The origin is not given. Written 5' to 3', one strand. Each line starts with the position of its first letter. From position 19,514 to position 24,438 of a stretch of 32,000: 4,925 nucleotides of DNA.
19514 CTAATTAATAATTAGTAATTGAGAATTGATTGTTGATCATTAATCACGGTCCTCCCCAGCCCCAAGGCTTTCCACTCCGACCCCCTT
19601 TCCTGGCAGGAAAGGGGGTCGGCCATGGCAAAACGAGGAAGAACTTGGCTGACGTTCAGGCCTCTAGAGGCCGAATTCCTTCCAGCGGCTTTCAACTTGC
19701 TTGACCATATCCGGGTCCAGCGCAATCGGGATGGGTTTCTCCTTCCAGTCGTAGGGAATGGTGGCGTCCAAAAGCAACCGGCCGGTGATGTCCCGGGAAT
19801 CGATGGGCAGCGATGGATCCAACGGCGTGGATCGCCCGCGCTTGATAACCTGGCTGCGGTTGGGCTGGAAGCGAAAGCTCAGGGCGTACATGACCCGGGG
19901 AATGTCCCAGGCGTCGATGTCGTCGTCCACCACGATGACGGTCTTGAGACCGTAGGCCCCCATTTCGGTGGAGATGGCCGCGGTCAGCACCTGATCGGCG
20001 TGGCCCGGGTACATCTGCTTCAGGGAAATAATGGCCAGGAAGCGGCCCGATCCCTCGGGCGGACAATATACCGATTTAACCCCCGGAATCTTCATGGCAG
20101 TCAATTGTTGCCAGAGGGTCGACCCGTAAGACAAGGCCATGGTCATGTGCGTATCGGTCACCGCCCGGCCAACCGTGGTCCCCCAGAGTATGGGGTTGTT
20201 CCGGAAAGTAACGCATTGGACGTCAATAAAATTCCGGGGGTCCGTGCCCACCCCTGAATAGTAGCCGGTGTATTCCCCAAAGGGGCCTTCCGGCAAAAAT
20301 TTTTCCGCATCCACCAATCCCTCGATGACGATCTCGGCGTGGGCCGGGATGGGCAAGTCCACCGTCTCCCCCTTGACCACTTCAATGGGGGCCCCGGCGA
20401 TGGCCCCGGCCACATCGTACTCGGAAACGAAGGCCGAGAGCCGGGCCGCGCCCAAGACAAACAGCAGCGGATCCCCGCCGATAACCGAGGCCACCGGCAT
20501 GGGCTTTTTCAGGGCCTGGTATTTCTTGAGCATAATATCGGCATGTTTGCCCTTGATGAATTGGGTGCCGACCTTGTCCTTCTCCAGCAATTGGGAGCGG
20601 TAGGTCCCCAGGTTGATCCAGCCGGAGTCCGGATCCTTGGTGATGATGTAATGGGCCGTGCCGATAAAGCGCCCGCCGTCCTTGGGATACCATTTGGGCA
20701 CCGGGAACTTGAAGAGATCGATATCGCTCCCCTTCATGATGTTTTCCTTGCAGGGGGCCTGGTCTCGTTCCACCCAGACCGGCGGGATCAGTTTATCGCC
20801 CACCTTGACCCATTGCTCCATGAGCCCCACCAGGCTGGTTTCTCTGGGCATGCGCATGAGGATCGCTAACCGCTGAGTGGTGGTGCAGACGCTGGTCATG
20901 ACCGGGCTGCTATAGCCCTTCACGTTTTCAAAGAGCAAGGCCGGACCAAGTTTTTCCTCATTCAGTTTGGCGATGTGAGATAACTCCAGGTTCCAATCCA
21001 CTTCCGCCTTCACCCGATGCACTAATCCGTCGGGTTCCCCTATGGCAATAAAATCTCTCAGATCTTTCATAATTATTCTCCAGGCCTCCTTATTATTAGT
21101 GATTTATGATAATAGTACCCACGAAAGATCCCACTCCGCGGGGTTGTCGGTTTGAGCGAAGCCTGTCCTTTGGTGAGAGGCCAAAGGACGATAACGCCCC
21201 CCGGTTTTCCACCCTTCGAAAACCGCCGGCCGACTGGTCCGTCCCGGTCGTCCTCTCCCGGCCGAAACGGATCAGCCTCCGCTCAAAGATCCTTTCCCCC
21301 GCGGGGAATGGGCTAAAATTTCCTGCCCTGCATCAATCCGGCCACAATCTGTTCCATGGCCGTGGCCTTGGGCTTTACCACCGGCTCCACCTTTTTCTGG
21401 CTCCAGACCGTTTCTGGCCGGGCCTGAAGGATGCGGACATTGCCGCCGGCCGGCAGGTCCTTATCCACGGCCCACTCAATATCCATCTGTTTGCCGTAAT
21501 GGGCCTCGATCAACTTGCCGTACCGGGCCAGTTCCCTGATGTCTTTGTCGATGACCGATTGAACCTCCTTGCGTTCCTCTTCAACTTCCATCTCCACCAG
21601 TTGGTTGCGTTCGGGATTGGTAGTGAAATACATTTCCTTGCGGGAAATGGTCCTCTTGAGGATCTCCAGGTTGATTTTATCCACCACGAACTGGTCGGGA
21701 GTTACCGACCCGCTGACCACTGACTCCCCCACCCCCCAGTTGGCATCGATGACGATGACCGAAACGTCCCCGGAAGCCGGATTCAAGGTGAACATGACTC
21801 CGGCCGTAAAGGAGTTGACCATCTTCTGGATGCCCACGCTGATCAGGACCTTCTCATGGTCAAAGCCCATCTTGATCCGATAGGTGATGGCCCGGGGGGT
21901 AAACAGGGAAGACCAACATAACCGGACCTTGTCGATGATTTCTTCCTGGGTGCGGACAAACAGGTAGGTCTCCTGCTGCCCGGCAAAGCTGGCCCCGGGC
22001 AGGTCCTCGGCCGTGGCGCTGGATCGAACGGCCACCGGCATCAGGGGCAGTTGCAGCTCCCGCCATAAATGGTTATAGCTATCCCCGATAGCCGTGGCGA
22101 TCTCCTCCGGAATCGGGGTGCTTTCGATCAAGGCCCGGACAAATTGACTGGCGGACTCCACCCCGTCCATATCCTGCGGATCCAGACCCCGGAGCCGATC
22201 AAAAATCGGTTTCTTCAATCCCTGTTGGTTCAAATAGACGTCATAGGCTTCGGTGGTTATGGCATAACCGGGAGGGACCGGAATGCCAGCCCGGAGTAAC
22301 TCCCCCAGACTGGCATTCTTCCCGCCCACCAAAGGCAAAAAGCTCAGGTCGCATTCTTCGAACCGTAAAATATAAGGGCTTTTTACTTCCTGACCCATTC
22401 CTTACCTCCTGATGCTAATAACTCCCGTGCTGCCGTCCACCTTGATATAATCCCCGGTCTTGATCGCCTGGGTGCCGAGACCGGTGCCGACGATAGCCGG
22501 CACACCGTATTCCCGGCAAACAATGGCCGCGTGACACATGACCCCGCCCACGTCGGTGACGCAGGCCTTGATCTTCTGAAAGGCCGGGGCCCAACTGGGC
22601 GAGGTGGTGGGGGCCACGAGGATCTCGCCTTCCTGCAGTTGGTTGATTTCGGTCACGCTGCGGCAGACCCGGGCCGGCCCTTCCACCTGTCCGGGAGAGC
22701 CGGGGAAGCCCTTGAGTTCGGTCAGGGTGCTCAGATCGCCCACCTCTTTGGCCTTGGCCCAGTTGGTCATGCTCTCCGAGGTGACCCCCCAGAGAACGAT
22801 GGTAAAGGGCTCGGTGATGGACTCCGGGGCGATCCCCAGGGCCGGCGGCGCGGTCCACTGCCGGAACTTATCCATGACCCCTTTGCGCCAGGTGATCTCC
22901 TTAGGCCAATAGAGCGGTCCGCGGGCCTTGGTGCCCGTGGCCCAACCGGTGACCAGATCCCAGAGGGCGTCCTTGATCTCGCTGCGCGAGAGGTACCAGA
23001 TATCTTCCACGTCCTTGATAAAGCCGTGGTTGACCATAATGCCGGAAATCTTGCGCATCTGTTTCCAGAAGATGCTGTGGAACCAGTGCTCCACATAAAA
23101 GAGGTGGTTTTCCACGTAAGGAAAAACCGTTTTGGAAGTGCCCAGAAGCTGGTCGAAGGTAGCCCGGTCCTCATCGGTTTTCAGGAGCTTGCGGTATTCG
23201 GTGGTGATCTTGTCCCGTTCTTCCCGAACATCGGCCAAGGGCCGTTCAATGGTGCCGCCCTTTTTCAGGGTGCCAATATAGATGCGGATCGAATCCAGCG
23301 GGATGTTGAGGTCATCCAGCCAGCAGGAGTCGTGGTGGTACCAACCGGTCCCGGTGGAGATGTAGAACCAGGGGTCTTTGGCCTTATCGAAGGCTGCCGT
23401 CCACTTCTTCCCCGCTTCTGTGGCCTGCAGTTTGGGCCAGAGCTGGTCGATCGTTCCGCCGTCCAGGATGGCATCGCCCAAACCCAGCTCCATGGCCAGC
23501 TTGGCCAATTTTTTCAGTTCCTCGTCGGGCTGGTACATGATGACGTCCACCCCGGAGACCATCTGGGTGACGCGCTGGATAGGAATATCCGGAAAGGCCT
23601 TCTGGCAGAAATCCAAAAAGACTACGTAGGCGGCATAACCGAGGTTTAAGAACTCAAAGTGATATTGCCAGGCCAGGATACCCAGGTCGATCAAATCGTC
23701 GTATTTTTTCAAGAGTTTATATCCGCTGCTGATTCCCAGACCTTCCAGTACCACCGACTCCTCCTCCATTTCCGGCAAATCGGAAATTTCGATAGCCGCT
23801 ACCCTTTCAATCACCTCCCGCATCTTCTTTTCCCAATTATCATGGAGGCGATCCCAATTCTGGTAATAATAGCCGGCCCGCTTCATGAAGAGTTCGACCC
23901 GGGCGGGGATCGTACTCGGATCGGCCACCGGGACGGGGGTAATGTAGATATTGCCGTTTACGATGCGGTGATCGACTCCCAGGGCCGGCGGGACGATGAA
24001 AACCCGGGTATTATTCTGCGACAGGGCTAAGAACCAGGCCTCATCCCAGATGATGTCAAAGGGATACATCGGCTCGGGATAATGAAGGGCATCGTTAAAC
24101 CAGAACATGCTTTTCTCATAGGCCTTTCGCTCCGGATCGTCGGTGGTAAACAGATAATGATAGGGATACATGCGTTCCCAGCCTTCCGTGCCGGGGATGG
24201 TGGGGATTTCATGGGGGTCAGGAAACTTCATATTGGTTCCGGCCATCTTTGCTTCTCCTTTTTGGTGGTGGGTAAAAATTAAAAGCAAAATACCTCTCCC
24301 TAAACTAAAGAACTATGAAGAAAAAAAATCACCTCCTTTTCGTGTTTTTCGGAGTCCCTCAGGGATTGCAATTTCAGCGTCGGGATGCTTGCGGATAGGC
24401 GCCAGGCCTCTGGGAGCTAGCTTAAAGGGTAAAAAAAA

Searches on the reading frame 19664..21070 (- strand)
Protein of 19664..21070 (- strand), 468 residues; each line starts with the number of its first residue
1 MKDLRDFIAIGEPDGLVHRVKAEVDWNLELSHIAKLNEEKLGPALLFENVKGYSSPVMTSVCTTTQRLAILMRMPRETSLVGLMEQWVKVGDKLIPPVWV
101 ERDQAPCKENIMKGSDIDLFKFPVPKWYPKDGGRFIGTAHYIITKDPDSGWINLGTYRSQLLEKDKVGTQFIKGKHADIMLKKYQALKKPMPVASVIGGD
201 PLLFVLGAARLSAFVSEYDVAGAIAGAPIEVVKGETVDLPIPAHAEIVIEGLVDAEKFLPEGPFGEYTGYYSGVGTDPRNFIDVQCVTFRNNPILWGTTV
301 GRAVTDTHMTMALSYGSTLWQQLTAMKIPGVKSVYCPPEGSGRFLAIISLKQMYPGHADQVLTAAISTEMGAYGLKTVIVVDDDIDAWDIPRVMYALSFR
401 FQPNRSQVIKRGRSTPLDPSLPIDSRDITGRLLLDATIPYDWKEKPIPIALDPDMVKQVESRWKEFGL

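Call 3: search_protein_families(library=pfam, proteins=[window:19664-21070:-], max_evalue=0.01)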
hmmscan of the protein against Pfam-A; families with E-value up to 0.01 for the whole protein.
window:19664-21070:- (468 aa): 3 families
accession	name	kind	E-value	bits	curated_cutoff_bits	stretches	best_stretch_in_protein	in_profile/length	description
PF01977.22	UbiD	-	8.2e-68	228.1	23.3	1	100-302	3-205/206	3-octaprenyl-4-hydroxybenzoate carboxy-lyase Rift-related domain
PF20696.2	UbiD_C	-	1.4e-29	103.1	24.2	1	308-436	1-127/127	3-octaprenyl-4-hydroxybenzoate carboxy-lyase C-terminal domain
PF20695.2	UbiD_N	-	3.6e-18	65.9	24.3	1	13-85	6-76/78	3-octaprenyl-4-hydroxybenzoate carboxy-lyase N-terminal domain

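Call 6: search_protein_families(library=ncbifam, proteins=[window:19664-21070:-], max_evalue=0.001)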
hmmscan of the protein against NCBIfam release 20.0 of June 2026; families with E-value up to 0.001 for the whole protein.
window:19664-21070:- (468 aa): 7 families
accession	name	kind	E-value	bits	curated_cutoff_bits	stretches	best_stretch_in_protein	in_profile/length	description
TIGR02724.1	phenyl_P_beta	equivalog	2.7e-145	484.3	468.95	1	3-468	2-471/472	phenylphosphate carboxylase subunit beta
TIGR00148.1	TIGR00148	subfamily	7.4e-105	351.1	244.85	1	4-438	1-437/438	UbiD family decarboxylase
NF041204.1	VdcC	exception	3.6e-92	309.2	650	1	2-441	2-440/467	non-oxidative hydroxyarylic acid decarboxylases subunit C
TIGR03701.1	mena_SCO4490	equivalog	5.1e-81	272.6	495.9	1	7-418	2-422/433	menaquinone biosynthesis decarboxylase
NF008175.0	PRK10922.1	equivalog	3e-68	230.5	788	2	103-466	126-488/497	4-hydroxy-3-polyprenylbenzoate decarboxylase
TIGR02723.1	phenyl_P_alpha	equivalog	8.1e-64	216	564.6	1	2-444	8-450/485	phenylphosphate carboxylase subunit alpha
NF041219.1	BagN_FevL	exception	1e-57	195.7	1000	1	1-406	17-437/502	bagremycin/ferroverdin biosynthesis UbiD family decarboxylase BagN/FevL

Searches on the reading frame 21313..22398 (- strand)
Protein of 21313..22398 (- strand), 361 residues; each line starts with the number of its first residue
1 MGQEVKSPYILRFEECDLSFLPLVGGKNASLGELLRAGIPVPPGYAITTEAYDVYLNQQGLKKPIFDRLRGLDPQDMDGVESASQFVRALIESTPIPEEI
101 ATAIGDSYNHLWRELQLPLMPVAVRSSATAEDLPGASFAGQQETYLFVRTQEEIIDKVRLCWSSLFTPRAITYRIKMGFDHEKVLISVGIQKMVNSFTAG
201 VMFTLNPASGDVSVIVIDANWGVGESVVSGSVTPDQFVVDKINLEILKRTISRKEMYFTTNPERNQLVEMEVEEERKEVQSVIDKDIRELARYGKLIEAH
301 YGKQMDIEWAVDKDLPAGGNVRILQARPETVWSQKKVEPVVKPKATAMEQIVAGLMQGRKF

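Call 3: search_protein_families(library=pfam, proteins=[window:21313-22398:-], max_evalue=0.01)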
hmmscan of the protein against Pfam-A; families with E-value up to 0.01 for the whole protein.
window:21313-22398:- (361 aa): 1 family
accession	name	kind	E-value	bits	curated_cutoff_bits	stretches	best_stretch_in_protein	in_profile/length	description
PF01326.24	PPDK_N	-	1.2e-115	386.8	27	1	22-344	2-324/328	Pyruvate phosphate dikinase, AMP/ATP-binding domain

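Call 6: search_protein_families(library=ncbifam, proteins=[window:21313-22398:-], max_evalue=0.001)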
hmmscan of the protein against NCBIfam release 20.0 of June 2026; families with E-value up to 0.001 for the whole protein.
window:21313-22398:- (361 aa): 16 families
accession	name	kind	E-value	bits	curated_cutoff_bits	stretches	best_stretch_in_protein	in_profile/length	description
NF005057.0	PRK06464.1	equivalog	2e-118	396.6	598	1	7-358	4-364/798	phosphoenolpyruvate synthase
TIGR01418.1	PEP_synth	equivalog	2.5e-115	386.6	739.75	1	10-356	2-358/784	pyruvate, water dikinase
NF004878.0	PRK06241.1-3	subfamily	1.1e-95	321.5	945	1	8-330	3-312/891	phosphoenolpyruvate synthase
NF004877.0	PRK06241.1-2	subfamily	7.9e-85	285.8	866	1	7-330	2-313/869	phosphoenolpyruvate synthase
NF041857.1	RIF_Ptrans_rph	equivalog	7.2e-83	279.4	999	1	9-330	2-311/864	rifamycin-inactivating phosphotransferase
NF052631.1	prodigiosin_PigC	equivalog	6e-74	249.4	1300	1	24-337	16-305/883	prodigiosin ligase PigC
NF004879.0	PRK06241.1-4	equivalog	1.1e-72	245.5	976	1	7-330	2-313/868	phosphoenolpyruvate synthase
NF052632.1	undecylprod_RedH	equivalog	3.6e-66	223.7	1350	1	23-346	16-313/880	undecylprodigiosin ligase RedH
NF000283.1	RPH_KJ151292.1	equivalog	1.2e-63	215.6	1700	1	13-330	9-314/865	rifamycin-inactivating phosphotransferase Rph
NF004881.0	PRK06241.2-2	equivalog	2.6e-62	211.3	883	1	22-337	17-318/898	phosphoenolpyruvate synthase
NF004883.0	PRK06241.2-4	equivalog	3.2e-48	164.6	1063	1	24-330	32-328/928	phosphoenolpyruvate synthase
NF004880.0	PRK06241.2-1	equivalog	2.4e-47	161.4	972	1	9-239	3-223/837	phosphoenolpyruvate synthase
NF004882.0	PRK06241.2-3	equivalog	1.1e-19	70.1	850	1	110-336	89-283/827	phosphoenolpyruvate synthase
TIGR01828.1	pyru_phos_dikin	equivalog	8.5e-15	53.8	843.45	2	9-66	3-61/865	pyruvate, phosphate dikinase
NF004531.0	PRK05878.1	equivalog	7.4e-10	38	456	1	20-61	22-64/534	pyruvate, phosphate dikinase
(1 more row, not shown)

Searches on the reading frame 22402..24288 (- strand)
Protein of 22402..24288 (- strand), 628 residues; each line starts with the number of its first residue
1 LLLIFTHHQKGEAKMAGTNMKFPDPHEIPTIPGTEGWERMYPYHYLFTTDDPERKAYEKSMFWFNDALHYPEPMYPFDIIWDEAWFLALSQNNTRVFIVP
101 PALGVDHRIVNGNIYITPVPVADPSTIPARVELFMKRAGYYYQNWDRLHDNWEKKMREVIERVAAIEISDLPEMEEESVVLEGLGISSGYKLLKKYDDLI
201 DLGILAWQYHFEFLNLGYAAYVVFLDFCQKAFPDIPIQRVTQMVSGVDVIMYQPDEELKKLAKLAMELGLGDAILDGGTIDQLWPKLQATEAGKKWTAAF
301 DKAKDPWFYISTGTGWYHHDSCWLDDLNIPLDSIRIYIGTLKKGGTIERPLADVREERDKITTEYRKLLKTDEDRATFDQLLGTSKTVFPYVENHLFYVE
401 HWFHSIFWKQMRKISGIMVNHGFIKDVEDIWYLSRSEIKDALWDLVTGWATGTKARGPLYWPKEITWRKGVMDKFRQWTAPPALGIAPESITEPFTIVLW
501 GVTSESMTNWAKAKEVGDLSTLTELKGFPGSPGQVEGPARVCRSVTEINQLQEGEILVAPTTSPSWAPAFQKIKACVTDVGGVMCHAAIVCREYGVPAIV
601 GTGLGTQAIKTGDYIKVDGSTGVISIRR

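Call 3: search_protein_families(library=pfam, proteins=[window:22402-24288:-], max_evalue=0.01)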
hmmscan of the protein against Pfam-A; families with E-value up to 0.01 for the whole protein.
window:22402-24288:- (628 aa): 1 family
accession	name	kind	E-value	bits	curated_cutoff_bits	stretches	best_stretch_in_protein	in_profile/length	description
PF00391.29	PEP-utilizers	-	6.7e-26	90.1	23.1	1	552-622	2-72/72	PEP-utilising enzyme, mobile domain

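Call 6: search_protein_families(library=ncbifam, proteins=[window:22402-24288:-], max_evalue=0.001)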
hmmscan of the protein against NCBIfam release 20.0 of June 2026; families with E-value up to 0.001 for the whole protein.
window:22402-24288:- (628 aa): 26 families (the best 25 are shown)
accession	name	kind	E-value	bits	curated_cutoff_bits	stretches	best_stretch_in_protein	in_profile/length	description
NF006152.0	PRK08296.1-4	equivalog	0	1010.3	723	1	20-628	1-609/609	hypothetical protein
NF006153.0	PRK08296.1-5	subfamily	1.1e-254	846.5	578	1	21-626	4-605/608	hypothetical protein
NF006151.0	PRK08296.1-3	equivalog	3.2e-219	729.4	693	1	18-626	3-602/604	hypothetical protein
NF006150.0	PRK08296.1-2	subfamily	2.8e-204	679.9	650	1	19-626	3-604/633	hypothetical protein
NF004878.0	PRK06241.1-3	subfamily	9.4e-32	110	945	1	523-626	786-888/891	phosphoenolpyruvate synthase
NF006149.0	PRK08296.1-1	equivalog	5.6e-31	107.5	730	1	375-626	320-566/568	hypothetical protein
NF005057.0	PRK06464.1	equivalog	1.6e-30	105.8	598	1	524-624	357-460/798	phosphoenolpyruvate synthase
NF004877.0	PRK06241.1-2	subfamily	1.8e-30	105.9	866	1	524-626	766-867/869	phosphoenolpyruvate synthase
NF041857.1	RIF_Ptrans_rph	equivalog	5.5e-30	104.4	999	1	525-626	763-863/864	rifamycin-inactivating phosphotransferase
NF004879.0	PRK06241.1-4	equivalog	4.3e-28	97.9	976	1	525-626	767-867/868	phosphoenolpyruvate synthase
TIGR01418.1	PEP_synth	equivalog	5.6e-28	97.7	739.75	1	525-622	354-451/784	pyruvate, water dikinase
NF052631.1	prodigiosin_PigC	equivalog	1.2e-27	96.2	1300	1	521-627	775-882/883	prodigiosin ligase PigC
NF004880.0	PRK06241.2-1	equivalog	1.8e-26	92.3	972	1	525-626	736-836/837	phosphoenolpyruvate synthase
NF052632.1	undecylprod_RedH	equivalog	4.3e-26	91.1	1350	1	510-626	760-877/880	undecylprodigiosin ligase RedH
NF004881.0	PRK06241.2-2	equivalog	4.9e-25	88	883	1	412-626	697-889/898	phosphoenolpyruvate synthase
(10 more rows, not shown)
